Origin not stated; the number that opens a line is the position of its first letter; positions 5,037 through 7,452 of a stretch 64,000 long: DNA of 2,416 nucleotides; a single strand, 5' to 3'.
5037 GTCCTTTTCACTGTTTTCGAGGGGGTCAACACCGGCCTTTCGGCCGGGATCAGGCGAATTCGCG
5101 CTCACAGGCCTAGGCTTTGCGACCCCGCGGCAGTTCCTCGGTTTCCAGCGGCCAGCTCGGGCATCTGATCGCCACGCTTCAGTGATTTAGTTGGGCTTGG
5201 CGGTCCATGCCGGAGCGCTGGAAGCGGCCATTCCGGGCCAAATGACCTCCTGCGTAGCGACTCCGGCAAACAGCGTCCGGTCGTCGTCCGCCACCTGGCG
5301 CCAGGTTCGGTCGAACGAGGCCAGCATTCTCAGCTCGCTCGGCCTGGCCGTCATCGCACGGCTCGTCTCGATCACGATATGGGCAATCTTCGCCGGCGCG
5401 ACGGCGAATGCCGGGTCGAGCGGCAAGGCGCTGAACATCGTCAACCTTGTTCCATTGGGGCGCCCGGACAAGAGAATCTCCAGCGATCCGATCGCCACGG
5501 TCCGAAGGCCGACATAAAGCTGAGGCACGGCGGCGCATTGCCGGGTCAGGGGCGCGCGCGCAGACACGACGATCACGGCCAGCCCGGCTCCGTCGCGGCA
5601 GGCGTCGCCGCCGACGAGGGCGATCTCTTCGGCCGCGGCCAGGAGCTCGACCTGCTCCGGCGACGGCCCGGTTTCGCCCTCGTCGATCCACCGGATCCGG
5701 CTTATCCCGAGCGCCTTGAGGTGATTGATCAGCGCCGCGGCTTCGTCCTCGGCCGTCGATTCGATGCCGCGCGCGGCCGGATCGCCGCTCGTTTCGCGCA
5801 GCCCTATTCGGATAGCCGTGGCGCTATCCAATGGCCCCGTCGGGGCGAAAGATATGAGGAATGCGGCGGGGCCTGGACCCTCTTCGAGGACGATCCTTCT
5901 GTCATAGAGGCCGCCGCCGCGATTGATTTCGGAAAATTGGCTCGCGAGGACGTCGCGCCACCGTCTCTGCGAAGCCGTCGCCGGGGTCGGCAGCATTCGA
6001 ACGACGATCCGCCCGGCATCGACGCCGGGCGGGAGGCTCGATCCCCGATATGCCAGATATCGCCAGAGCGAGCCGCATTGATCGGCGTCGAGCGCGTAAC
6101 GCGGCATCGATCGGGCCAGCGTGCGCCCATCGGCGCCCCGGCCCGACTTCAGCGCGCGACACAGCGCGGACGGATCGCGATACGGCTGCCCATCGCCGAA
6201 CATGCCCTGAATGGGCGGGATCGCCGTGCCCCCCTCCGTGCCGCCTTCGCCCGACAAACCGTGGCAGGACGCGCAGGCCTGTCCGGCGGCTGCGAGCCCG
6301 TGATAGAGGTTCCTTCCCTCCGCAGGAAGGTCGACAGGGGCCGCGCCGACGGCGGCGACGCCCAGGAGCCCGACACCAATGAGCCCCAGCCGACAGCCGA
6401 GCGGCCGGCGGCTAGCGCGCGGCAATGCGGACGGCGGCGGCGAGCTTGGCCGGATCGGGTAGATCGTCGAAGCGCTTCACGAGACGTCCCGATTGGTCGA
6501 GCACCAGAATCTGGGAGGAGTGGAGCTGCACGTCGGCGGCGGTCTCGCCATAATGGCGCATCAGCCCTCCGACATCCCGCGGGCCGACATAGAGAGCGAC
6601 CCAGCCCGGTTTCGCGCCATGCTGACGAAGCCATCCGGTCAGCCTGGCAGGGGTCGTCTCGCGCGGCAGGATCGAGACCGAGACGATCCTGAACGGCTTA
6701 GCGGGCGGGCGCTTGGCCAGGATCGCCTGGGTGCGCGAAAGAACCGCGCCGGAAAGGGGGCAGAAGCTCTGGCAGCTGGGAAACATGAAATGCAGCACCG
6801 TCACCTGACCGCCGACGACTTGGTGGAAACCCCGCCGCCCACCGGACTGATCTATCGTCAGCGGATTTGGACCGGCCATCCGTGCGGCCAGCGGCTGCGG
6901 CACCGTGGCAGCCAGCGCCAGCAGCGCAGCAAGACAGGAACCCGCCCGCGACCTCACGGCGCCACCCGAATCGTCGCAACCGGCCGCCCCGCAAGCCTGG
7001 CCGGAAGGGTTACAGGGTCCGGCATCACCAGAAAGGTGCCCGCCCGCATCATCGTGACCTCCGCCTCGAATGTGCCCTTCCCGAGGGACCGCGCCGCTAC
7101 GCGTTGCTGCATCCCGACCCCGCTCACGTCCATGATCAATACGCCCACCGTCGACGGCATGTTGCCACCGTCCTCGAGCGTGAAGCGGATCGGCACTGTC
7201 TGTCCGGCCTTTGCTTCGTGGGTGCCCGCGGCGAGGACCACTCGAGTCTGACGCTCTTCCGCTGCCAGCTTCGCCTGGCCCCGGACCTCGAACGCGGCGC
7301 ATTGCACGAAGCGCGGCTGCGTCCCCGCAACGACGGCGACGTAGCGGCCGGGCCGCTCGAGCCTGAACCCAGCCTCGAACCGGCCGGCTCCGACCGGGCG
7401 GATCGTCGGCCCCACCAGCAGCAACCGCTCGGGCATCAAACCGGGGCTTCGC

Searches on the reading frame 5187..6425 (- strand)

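Call 15: search_protein_families(library=pfam, proteins=[window:5187-6425:-], max_evalue=0.001)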
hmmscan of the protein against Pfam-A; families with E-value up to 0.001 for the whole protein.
window:5187-6425:- (412 aa): 2 families
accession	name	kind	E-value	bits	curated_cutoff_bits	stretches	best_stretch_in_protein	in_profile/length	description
PF13442.11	Cytochrome_CBB3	-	6.6e-05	23.6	27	0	47-124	10-68/68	Cytochrome C oxidase, cbb3-type, subunit III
PF00034.26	Cytochrom_C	-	0.00014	23.5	21.3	0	49-124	10-86/90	Cytochrome c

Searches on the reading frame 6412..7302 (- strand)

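Call 15: search_protein_families(library=pfam, proteins=[window:6412-7302:-], max_evalue=0.001)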
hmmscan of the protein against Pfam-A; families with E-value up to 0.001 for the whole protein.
window:6412-7302:- (296 aa): 1 family
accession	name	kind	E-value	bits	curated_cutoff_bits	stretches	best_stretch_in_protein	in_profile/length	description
PF02630.20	SCO1-SenC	-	2.7e-07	31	22.8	1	160-252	16-104/134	SCO1/SenC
